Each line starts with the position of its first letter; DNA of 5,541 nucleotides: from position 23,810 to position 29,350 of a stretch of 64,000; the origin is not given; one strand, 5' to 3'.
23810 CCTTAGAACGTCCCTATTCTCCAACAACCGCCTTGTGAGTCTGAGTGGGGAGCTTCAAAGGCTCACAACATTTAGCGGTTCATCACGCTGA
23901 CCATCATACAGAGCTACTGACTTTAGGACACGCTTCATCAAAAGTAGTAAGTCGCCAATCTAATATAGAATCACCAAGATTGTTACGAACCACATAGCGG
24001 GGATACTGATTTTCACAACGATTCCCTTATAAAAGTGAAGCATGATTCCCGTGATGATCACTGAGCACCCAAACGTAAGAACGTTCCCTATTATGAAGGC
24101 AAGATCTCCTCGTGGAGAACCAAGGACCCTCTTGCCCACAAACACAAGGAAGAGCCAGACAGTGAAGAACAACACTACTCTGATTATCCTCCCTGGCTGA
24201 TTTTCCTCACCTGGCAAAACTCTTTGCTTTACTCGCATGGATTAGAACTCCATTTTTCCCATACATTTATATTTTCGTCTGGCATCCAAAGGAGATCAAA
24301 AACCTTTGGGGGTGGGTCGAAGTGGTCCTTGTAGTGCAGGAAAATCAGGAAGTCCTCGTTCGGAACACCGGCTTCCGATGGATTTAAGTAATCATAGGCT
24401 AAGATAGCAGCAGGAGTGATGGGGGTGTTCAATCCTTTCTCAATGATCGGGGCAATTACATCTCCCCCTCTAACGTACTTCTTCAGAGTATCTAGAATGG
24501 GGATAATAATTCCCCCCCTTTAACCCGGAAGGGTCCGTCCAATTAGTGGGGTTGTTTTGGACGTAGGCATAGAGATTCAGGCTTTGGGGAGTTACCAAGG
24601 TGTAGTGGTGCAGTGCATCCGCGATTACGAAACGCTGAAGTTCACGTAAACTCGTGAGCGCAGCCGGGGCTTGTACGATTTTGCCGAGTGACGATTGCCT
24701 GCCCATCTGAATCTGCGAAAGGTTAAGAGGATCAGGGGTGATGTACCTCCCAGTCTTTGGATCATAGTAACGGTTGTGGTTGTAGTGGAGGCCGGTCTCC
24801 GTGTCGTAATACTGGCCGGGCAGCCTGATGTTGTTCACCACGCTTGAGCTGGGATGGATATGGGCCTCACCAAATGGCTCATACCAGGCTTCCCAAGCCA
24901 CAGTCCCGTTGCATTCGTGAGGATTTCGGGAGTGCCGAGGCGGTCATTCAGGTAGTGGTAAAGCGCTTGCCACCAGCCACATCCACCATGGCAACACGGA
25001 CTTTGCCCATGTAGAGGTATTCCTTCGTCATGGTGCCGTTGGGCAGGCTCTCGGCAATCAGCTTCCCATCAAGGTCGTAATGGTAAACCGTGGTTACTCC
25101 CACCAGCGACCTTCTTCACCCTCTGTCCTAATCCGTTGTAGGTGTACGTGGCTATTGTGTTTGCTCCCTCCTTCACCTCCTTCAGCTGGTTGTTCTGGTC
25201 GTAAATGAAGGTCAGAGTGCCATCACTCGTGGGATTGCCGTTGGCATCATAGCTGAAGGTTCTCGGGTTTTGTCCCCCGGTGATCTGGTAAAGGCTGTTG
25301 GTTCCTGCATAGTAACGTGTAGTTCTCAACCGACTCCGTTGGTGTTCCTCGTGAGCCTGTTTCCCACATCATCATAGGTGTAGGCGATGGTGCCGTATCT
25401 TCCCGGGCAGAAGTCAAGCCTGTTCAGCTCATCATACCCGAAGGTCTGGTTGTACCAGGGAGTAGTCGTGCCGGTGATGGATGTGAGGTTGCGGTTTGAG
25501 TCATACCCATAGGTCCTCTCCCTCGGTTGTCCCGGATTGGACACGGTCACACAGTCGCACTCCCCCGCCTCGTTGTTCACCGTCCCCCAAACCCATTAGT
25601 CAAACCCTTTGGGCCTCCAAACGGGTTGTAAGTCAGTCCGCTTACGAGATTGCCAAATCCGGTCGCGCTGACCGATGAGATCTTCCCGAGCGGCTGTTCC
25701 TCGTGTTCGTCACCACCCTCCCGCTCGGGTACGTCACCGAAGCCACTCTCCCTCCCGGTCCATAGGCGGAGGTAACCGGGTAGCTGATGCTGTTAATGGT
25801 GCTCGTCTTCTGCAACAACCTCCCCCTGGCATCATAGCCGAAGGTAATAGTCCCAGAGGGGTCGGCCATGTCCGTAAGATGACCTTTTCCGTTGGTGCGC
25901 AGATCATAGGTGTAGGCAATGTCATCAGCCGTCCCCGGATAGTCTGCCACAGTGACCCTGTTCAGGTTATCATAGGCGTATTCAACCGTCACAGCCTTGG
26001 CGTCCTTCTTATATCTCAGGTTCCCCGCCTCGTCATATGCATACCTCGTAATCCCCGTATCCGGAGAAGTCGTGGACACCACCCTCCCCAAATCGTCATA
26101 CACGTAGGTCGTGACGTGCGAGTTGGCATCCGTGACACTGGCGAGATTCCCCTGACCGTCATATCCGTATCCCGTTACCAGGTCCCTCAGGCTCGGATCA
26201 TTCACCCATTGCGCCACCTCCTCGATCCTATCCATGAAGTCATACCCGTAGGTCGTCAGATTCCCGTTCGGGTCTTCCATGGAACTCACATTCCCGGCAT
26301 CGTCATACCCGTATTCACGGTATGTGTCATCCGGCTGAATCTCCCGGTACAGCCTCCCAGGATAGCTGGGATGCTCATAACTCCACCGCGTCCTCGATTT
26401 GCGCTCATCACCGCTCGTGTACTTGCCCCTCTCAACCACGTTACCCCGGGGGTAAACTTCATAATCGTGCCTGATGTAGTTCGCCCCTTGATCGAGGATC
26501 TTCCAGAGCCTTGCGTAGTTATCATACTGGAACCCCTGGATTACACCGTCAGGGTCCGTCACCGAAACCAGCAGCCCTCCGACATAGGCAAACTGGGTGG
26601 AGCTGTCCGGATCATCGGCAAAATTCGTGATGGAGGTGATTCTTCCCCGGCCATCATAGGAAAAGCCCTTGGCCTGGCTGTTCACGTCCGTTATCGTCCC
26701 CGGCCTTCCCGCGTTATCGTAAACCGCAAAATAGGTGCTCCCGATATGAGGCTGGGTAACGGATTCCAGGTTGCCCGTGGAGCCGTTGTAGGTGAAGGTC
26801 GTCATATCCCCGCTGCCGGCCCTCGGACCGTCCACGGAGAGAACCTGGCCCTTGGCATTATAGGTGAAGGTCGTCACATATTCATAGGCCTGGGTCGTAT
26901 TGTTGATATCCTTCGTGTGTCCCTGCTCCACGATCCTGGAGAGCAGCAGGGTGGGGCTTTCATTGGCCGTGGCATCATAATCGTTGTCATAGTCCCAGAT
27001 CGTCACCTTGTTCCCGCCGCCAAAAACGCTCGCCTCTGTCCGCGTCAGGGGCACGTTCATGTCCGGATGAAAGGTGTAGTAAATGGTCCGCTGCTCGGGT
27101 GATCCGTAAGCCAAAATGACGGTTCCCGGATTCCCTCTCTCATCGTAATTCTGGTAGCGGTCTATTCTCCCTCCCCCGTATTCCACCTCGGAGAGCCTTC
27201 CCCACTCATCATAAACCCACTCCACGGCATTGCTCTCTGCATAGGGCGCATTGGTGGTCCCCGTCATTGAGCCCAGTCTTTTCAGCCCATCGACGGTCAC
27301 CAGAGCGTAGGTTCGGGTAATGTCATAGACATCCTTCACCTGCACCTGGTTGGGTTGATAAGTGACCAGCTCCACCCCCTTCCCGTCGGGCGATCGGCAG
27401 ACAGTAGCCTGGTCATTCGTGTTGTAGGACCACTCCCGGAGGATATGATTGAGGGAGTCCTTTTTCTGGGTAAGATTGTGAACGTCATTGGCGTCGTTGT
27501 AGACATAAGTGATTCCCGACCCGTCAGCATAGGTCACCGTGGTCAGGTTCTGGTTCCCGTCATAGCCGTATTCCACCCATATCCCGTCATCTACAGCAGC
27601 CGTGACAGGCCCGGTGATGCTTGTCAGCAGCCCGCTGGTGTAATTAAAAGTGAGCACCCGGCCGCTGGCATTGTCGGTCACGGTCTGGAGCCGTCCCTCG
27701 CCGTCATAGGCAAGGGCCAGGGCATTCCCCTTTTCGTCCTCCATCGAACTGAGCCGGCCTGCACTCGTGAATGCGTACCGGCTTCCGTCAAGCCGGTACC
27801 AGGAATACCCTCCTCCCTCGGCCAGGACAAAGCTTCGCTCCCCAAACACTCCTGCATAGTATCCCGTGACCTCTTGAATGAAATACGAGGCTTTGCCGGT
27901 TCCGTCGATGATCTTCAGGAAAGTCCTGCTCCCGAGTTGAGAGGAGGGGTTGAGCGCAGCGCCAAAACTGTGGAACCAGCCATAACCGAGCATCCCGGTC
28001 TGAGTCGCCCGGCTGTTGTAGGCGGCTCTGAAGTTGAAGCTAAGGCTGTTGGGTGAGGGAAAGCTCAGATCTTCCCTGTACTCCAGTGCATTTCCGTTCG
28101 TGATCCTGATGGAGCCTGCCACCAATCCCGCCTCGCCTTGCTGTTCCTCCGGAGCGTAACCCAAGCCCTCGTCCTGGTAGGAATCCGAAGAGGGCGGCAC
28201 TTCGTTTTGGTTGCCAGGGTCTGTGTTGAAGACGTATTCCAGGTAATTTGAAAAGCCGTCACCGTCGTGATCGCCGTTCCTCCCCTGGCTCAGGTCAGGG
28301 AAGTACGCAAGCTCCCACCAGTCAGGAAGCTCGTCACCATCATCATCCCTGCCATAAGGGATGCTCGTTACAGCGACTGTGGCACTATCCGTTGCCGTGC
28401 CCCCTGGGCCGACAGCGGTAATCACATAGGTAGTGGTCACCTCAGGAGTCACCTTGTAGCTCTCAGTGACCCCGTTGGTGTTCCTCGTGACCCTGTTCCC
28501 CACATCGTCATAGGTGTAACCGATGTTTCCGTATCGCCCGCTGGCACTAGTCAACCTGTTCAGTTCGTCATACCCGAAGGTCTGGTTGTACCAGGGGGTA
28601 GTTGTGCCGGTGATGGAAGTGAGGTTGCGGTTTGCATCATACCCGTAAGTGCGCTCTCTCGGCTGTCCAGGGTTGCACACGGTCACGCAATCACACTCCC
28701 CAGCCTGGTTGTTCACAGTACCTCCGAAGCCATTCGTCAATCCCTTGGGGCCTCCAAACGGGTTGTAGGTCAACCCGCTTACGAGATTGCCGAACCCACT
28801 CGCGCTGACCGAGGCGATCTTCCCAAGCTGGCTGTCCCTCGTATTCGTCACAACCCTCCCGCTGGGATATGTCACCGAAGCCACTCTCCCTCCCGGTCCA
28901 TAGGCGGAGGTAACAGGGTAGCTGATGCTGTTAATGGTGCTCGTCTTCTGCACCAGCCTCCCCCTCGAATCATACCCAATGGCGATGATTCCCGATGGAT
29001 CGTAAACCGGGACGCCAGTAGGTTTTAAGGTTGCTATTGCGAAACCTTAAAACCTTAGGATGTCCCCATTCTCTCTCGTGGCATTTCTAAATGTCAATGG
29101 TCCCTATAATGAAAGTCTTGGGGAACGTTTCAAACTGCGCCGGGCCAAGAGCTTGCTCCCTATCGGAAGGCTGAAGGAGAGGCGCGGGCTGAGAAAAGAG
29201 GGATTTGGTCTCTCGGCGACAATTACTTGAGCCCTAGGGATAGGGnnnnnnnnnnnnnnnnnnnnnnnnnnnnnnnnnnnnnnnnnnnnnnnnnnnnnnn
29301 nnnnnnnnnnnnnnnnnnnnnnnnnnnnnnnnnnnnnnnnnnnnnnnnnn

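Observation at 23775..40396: Conserved 56-75 bp hairpin element upstream of the RHS gene and at three cassette boundaries, fused to the same RHS codon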

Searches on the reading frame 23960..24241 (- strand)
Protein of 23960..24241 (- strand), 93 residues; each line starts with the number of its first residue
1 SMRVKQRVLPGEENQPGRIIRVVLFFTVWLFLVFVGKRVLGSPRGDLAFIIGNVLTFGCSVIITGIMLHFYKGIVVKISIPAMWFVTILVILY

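Call 45: search_protein_families(library=pfam, proteins=[window:23960-24241:-], max_evalue=0.01)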
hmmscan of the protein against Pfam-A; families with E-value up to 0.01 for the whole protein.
window:23960-24241:- (93 aa): 0 families

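Call 87: search_protein_families(library=ncbifam, proteins=[L030:606-2354:-], max_evalue=0.00001)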
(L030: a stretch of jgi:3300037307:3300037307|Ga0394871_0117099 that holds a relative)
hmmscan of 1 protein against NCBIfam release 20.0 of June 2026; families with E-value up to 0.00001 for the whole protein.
L030:606-2354:- (582 aa): 6 families
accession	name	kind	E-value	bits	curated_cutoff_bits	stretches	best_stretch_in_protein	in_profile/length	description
NF033551.1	transpos_IS1182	equivalog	5e-53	180.7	270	1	46-537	38-487/488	IS1182 family transposase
NF033593.1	transpos_ISNCY_1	equivalog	4.8e-13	48.6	325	1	480-536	387-443/444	ISNCY family transposase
NF033578.1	transpos_IS5_1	equivalog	2.3e-11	43.5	275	0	46-161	32-148/419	IS5 family transposase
NF033581.1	transpos_IS5_4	equivalog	8.9e-07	28.5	140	0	52-157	21-125/285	IS5 family transposase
NF033520.1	transpos_IS982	equivalog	4e-06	26.6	130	0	472-533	181-242/243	IS982 family transposase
NF033580.1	transpos_IS5_3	equivalog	9.8e-06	25.3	110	0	262-379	89-205/258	IS5 family transposase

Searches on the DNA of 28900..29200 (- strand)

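Call 50: search_rna_families(source=window, start=28900, end=29200, threshold=evalue, max_evalue=10)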
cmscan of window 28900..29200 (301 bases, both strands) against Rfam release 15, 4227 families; matches with E-value up to 10: 1.
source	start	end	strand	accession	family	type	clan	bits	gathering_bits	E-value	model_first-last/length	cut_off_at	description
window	29041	29092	-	RF02470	Ms_IGR-8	Gene; sRNA;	-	12.5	44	2.8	1-63/63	no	Mycobacterium sRNA Ms_IGR-8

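Call 62: search_dna_similar(query=window:28990-29100:-, collection=plasmids, mode=distant, max_evalue=10, max_rows=10)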
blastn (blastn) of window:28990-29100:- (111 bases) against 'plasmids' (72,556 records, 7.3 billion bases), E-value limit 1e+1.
Records with a match: 1; places in all: 1; records where one place covers at least 80% of the query: 0.
Best place of each record, by identity: >=99% 1.
By first word of the organism name: Pseudanabaena 1.
By predicted mobility (MOB-suite, as given by PLSDB): non-mobilizable 1.
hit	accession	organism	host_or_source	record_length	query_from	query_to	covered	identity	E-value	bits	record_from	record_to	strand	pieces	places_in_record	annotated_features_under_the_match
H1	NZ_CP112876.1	Pseudanabaena galeata CCNP1313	-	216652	45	64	18%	100.0%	3e+0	37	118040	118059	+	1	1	thioredoxin domain-containing protein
